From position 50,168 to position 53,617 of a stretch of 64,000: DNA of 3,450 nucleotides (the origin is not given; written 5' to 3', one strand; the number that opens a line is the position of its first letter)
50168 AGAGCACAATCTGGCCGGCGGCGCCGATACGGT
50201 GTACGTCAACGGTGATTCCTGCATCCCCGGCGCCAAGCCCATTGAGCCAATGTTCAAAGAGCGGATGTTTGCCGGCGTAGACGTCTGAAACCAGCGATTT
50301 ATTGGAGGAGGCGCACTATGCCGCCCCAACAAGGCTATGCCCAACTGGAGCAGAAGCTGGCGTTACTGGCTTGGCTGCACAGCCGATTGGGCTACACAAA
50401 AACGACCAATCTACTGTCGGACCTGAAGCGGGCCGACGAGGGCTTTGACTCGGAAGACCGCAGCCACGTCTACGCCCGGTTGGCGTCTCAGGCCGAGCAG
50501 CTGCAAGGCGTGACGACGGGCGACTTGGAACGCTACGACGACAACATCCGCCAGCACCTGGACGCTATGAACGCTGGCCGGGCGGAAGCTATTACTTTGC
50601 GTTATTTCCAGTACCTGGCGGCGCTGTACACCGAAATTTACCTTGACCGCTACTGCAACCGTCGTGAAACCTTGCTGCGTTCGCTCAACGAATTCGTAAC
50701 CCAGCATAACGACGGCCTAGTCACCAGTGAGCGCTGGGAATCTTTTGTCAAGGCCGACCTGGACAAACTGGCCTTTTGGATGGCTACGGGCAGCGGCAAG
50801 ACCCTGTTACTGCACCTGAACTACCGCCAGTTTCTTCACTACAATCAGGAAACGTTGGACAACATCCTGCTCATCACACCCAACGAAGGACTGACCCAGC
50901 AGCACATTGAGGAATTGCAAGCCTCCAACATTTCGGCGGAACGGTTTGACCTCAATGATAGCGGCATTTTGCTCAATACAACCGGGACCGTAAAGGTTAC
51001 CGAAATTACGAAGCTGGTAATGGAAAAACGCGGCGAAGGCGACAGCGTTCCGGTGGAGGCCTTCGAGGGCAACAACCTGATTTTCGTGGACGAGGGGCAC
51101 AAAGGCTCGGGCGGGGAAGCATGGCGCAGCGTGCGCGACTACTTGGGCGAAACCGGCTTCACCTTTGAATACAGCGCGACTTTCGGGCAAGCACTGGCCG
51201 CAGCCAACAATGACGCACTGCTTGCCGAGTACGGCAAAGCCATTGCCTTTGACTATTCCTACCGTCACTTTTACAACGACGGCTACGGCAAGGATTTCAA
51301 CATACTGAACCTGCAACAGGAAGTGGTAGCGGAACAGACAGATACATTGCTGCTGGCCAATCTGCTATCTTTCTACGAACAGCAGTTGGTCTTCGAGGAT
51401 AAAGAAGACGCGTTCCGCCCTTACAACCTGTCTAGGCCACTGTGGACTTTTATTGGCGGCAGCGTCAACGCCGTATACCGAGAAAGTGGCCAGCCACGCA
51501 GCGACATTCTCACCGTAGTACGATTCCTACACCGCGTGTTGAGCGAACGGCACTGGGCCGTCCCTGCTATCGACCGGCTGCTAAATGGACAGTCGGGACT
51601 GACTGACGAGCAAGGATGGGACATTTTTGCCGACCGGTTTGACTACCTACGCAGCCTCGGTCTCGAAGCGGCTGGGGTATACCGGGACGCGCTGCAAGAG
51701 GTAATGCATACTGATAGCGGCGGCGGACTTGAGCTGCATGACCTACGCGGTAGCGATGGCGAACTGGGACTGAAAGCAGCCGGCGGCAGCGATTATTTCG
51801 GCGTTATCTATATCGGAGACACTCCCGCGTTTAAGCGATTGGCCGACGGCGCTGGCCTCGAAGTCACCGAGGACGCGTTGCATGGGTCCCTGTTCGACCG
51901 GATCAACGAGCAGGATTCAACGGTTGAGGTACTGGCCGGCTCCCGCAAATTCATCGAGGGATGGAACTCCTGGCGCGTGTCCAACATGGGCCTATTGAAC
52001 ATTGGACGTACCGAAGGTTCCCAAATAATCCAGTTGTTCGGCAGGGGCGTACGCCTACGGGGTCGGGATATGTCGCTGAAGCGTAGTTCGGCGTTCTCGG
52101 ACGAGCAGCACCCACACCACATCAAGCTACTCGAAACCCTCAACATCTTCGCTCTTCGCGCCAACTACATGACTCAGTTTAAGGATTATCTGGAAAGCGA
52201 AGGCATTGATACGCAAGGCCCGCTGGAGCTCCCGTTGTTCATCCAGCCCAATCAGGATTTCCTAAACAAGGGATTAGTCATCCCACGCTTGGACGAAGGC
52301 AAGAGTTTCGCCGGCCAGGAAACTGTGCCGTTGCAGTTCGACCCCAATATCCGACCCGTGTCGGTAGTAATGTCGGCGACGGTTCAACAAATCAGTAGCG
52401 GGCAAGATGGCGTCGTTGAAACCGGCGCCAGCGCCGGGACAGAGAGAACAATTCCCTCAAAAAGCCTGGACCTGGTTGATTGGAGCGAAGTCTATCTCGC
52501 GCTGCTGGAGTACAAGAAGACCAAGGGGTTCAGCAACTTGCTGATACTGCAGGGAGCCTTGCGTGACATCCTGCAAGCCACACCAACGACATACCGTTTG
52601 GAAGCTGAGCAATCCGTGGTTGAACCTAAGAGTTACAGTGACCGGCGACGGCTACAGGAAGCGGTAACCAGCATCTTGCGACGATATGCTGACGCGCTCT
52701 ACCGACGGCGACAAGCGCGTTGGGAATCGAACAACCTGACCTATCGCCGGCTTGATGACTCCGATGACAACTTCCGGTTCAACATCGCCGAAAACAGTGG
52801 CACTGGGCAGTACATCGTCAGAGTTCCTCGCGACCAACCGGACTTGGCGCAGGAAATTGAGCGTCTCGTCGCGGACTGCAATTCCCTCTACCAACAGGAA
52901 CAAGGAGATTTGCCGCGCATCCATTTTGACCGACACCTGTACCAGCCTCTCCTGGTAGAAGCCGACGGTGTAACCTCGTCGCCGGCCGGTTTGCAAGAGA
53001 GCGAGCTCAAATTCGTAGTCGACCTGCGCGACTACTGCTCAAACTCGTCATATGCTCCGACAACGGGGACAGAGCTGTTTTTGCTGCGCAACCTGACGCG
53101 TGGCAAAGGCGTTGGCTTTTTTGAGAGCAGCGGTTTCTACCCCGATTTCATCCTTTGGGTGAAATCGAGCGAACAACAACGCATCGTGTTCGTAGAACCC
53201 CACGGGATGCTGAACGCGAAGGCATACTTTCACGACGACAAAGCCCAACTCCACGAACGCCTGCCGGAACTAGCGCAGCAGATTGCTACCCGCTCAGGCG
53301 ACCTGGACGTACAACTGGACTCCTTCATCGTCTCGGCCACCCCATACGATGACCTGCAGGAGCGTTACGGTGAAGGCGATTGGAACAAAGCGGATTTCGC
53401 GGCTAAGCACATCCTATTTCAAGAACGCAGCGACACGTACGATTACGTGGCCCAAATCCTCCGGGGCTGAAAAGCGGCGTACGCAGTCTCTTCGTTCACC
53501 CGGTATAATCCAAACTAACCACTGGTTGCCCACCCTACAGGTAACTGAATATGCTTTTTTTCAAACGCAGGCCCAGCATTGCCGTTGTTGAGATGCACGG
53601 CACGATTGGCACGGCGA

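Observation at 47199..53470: Low-GC island with an oversized Type III-like Mod/Res pair carrying unassigned extra domains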

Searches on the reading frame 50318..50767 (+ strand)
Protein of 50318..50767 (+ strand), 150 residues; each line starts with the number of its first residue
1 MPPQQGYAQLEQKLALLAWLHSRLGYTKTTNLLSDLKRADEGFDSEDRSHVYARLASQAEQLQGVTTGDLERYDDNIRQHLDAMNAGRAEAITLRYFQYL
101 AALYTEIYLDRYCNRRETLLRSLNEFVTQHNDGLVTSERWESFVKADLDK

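Call 44: search_protein_families(library=pfam, proteins=[window:50318-50767:+], max_evalue=10)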
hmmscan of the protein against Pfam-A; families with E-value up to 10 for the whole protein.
window:50318-50767:+ (150 aa): 1 family
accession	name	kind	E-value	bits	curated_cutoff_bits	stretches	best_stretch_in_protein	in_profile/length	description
PF24536.2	NXPE4_C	-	0.087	12.8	27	1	75-123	90-138/220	NXPE family member 4-like, C-terminal domain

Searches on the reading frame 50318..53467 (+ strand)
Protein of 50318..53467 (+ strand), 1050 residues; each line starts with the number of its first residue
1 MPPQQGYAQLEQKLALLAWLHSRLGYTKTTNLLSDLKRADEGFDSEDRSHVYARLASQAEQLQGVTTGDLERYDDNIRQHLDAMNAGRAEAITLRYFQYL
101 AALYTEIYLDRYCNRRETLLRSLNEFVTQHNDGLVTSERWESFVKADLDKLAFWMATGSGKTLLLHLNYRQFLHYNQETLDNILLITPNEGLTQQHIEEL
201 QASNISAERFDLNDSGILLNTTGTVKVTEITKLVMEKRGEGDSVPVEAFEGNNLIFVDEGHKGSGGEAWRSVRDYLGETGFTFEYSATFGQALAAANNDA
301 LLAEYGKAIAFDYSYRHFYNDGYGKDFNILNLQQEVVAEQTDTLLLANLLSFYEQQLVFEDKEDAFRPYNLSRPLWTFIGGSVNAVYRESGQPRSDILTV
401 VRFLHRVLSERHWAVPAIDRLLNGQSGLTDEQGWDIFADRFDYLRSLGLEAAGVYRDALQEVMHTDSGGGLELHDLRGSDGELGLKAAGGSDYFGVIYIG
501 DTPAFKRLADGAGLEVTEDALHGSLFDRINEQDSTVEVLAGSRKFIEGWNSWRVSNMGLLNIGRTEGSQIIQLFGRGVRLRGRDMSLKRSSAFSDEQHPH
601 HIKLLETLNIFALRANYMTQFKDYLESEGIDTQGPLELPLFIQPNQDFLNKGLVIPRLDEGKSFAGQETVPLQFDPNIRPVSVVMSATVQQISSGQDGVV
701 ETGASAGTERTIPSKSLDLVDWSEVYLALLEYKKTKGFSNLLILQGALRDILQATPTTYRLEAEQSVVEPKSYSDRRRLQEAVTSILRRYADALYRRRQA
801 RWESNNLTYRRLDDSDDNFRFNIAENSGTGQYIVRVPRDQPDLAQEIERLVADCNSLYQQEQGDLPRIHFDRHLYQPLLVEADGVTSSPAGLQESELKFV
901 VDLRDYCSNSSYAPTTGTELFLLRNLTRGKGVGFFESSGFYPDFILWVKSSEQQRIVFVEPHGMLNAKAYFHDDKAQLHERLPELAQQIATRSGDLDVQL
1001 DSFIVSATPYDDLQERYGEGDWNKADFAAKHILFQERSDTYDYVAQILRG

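Call 5: search_protein_families(library=pfam, proteins=[window:50318-53467:+], max_evalue=0.1)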
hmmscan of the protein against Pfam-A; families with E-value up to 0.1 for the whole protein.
window:50318-53467:+ (1050 aa): 3 families
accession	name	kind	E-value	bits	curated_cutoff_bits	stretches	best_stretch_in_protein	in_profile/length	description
PF04851.21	ResIII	-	2.9e-13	50.5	22.5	1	138-289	13-162/164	Type III restriction enzyme, res subunit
PF18766.7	SWI2_SNF2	-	7.2e-07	29.5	26.7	1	152-278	22-145/221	SWI2/SNF2 ATPase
PF00270.35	DEAD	-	5.9e-05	23.3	26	1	155-207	21-72/167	DEAD/DEAH box helicase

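Call 6: search_protein_families(library=padloc, proteins=[window:50318-53467:+], max_evalue=0.1)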
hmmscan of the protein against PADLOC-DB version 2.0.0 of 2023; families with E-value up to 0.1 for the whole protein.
window:50318-53467:+ (1050 aa): 5 families
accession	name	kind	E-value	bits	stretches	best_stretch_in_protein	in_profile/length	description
PDLC03654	REase_III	-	1.3e-153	511.3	2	303-1037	376-1114/1154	Type III restriction enzyme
PDLC03651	REase_III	-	1.5e-05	21.3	1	297-368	239-306/873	Type III restriction enzyme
PDLC02704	PbeA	-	0.0011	15.6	1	153-309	275-438/682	PbeA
PDLC02707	PbeA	-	0.0011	15.6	1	152-205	272-323/672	PbeA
PDLC04986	PDC-S28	-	0.034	10.4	1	152-234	56-135/831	-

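Call 7: search_protein_families(library=ncbifam, proteins=[window:50318-53467:+], max_evalue=0.1)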
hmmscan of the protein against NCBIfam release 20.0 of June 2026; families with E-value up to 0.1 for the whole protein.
window:50318-53467:+ (1050 aa): 3 families
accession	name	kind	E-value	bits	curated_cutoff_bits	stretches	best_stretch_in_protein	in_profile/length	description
TIGR00348.1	hsdR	subfamily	1.2e-05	24.1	284.55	1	153-279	272-399/674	HsdR family type I site-specific deoxyribonuclease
TIGR04095.1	dnd_restrict_1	equivalog_domain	0.026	13.5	600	1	152-206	28-80/451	DNA phosphorothioation system restriction enzyme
NF046051.1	restrict_EcoAI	equivalog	0.027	12.9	550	1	147-335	176-354/768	EcoAI/FtnUII family type I restriction enzme subunit R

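Call 9: search_solved_structures(query=window:50318-53467:+, max_evalue=1, show_alignments=1)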
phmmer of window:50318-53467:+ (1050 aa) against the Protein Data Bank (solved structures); distinct sequences matched with E-value up to 1: 0.

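Call 12: find_homologous_proteins(query=window:50318-53467:+, max_evalue=0.00001)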
Query window:50318-53467:+ (1050 aa): 7996 proteins with E <= 0.00001 among 8000 candidates; the best 120 are listed.
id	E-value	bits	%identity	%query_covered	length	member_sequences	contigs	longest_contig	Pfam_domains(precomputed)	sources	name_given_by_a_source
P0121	0.0e+0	2387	100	100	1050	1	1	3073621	PF18766.8,PF04851.22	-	-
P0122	0.0e+0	1995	84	100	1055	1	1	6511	PF18766.8,PF04851.22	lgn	-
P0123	0.0e+0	1980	84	100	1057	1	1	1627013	PF18766.8,PF04851.22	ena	-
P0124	0.0e+0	1949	83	100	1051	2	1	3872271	PF18766.8,PF04851.22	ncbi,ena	-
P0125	0.0e+0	1942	81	100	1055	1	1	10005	PF18766.8,PF04851.22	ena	-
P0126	0.0e+0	1785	76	100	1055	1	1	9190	PF00270.36,PF18766.8,PF04851.22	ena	-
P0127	0.0e+0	1771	76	100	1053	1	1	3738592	PF00270.36,PF04851.22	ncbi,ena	-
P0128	0.0e+0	1765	75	99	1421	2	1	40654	PF18766.8,PF04851.22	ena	-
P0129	0.0e+0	1762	75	100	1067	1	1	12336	PF00270.36,PF18766.8,PF04851.22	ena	-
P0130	0.0e+0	1746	75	100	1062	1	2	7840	PF18766.8,PF04851.22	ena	-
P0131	0.0e+0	1696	72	100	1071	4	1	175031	PF04851.22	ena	-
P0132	0.0e+0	1695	72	100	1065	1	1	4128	PF04851.22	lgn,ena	-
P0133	0.0e+0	1685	71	100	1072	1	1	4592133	PF18766.8,PF04851.22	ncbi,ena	-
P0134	0.0e+0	1680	72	99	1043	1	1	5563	PF18766.8,PF04851.22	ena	-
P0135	0.0e+0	1678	72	99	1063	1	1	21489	PF18766.8,PF04851.22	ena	-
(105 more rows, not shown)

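Call 26: search_solved_structures(query=A2, max_evalue=1, show_alignments=2)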
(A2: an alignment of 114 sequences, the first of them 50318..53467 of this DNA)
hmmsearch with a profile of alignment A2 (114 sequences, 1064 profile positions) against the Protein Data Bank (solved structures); distinct sequences matched with E-value up to 1: 1.
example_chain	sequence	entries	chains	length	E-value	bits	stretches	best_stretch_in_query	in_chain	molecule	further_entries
2v2u_A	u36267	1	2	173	0.46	11.2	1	917-1012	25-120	GAMMA CRYSTALLIN C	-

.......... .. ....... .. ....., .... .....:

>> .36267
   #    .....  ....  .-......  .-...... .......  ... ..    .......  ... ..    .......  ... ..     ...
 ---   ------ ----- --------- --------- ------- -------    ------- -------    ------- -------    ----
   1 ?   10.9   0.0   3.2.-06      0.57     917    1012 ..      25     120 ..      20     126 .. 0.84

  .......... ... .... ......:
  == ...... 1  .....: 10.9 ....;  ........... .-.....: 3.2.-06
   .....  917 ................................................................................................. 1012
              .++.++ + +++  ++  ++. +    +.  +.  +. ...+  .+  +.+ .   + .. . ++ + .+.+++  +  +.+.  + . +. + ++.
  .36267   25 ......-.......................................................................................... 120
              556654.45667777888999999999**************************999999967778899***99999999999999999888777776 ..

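Call 46: predict_structure(alignment_id=A2)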
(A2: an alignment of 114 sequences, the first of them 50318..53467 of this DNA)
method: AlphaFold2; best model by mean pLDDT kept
length: 1050 residues; sequences in the alignment: 114
mean_pLDDT: 71.1   pTM: 0.51
mean pLDDT of the five models: 71.1, 70.8, 69.4, 66.9, 65.2
residues with pLDDT >= 90: 121; 70-90: 491; 50-70: 263; < 50: 175
segments of 3 or more residues with pLDDT < 50: 1-13, 187-190, 215-220, 236-241, 258-265, 286-288, 291-297, 313-326, 332-336, 382-384, 546-549, 561-588, 591-596, 615-618, 624-632, 686-706, 822-829, 859-865, 874-878, 929-931
pLDDT, mean of each block of 10 residues (from residue 1): 32 67 78 65 72 82 84 92 73 73 87 89 89 72 79 60 69 77 57 65 76 51 67 46 63 59 50 65 50 50 55 46 48 57 87 89 69 74 58 76 91 93 82 74 84 93 84 83 86 83 80 79 74 81 49 60 42 39 38 50 70 54 43 61 71 85 83 87 55 31 49 91 90 79 91 87 82 82 89 87 87 78 42 68 73 56 54 51 62 80 78 66 70 65 87 88 71 82 88 86 88 75 86 85 86
secondary structure, 60 per line:
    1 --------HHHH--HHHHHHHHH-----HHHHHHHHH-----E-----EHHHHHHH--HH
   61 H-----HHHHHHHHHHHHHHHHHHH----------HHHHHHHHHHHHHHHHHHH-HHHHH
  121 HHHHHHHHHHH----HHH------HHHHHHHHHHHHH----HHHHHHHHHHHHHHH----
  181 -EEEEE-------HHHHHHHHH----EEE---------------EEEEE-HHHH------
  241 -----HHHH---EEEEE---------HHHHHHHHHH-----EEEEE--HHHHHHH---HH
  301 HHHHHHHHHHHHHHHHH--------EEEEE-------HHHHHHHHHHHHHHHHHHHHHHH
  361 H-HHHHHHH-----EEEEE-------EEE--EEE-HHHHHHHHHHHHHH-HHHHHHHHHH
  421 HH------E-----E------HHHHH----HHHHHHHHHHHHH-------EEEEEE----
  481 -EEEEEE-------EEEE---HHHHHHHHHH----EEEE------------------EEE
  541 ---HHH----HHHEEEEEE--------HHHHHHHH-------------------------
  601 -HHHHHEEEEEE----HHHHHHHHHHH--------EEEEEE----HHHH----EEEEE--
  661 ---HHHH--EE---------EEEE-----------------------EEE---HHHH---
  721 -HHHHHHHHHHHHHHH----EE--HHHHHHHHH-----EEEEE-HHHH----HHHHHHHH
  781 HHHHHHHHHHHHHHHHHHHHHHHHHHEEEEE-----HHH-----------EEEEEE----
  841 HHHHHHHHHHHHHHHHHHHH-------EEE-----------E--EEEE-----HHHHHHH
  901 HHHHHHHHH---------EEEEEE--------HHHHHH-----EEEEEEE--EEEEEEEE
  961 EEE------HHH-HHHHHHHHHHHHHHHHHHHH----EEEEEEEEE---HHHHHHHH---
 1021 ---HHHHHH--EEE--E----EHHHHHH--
elements in order (helices of 4 or more, strands of 3 or more residues): H9-12 H15-23 H29-37 H50-56 H67-85 H96-114 H116-131 H145-157 H162-176 E182-186 H194-202 E207-209 E225-229 H231-234 H246-249 E253-257 H267-276 E282-286 H289-295 H299-317 E326-330 H338-361 H363-369 E375-379 E387-389 E392-394 H396-409 H411-422 H442-446 H451-463 E471-476 E482-487 E495-498 H502-511 E516-519 E538-540 E554-559 H568-575 H602-606 E607-612 H617-627 E636-641 H646-649 E654-658 H664-667 E681-684 E708-710 H714-717 H722-736 H745-753 E759-763 H765-768 H773-806 E807-811 E831-836 H841-860 E868-870 E885-888 H894-909 E919-924 H933-938 E944-950 E953-963 H974-993 E998-1006 H1010-1017 H1024-1029 E1032-1034 H1043-1048

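Call 50: fold_search(model_id=the predicted structure, library=pdb)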
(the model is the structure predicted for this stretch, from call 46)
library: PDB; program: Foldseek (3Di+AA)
matches with E <= 10: 678; with E <= 0.001: 5
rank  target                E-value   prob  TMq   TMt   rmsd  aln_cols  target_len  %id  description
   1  8t5s_A                2.7e-04  0.99  0.18  0.25  19.9       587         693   12  Cryo-EM structure of DRH-1 helicase and C-terminal domain bound to dsRNA (released 2024-05-15)
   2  4beb_A                3.1e-04  1.00  0.21  0.25  15.2       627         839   13  MUTANT (K220E) OF THE HSDR SUBUNIT OF THE ECOR124I RESTRICTION ENZYME IN COMPLEX WITH ATP (released 2014-03-26)
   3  6h2j_B                4.0e-04  1.00  0.24  0.25  12.7       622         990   13  Crystal structure of the HsdR subunit of the EcoR124I restriction enzyme with the C-terminal domain (released 2018-08-08)
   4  4xjx_A                4.2e-04  1.00  0.24  0.28  12.5       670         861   12  STRUCTURE OF MUTANT (E165H) OF THE HSDR SUBUNIT OF THE ECOR124I RESTRICTION ENZYME IN COMPLEX WITH ATP (released 2016-01-20)
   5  4xjx_B                5.4e-04  1.00  0.25  0.29  12.3       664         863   13  STRUCTURE OF MUTANT (E165H) OF THE HSDR SUBUNIT OF THE ECOR124I RESTRICTION ENZYME IN COMPLEX WITH ATP (released 2016-01-20)
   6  8zue_B                1.1e-03  0.99  0.18  0.27  18.5       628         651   11  cryo-electron microscopy (cryo-EM) structure of the Hachiman defense system from Escherichia coli (released 2025-03-26)
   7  6jyl_K                1.2e-03  0.94  0.18  0.30  16.5       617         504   13  The crosslinked complex of ISWI-nucleosome in the ADP.BeF-bound state (released 2019-05-29)
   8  4be7_B                1.3e-03  0.98  0.19  0.22  15.0       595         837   13  MUTANT (K220R) OF THE HSDR SUBUNIT OF THE ECOR124I RESTRICTION ENZYME IN COMPLEX WITH ATP (released 2014-03-26)
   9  9jao_C                2.0e-03  0.90  0.19  0.28  23.3       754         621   10  The structure of SMARCAD1 bound to the hexasome in the presence of ADP-BeFx (released 2025-04-30)
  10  9lj2_K                2.5e-03  0.91  0.17  0.27  17.6       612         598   11  Structure of isw1-nucleosome double-bound complex in ADP-ADP+ state (released 2025-04-09)
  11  6crm_A                2.6e-03  0.99  0.17  0.30  13.5       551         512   11  Crystal Structure of RecQ catalytic core from C. sakazakii bound to an unfolded G-quadruplex (released 2018-10-17)
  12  7x3t_V                3.3e-03  0.66  0.17  0.21  33.1       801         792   12  Cryo-EM structure of ISW1a-dinucleosome (released 2023-09-20)
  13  8spg                  3.9e-03  0.82  0.14  0.16  15.8       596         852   10  Crystal structure of N-terminally truncated Escherichia coli RapA in complex with MgADP (released 2024-07-03)
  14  4bec_A                4.5e-03  0.98  0.22  0.26  14.0       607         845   14  MUTANT (K220A) OF THE HSDR SUBUNIT OF THE ECOR124I RESTRICTION ENZYME IN COMPLEX WITH ATP (released 2014-03-26)
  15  8skz_A                4.9e-03  0.84  0.17  0.28  21.3       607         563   12  Cryo-EM structure of DDM1-HELLS chimera bound to the nucleosome (released 2024-11-20)
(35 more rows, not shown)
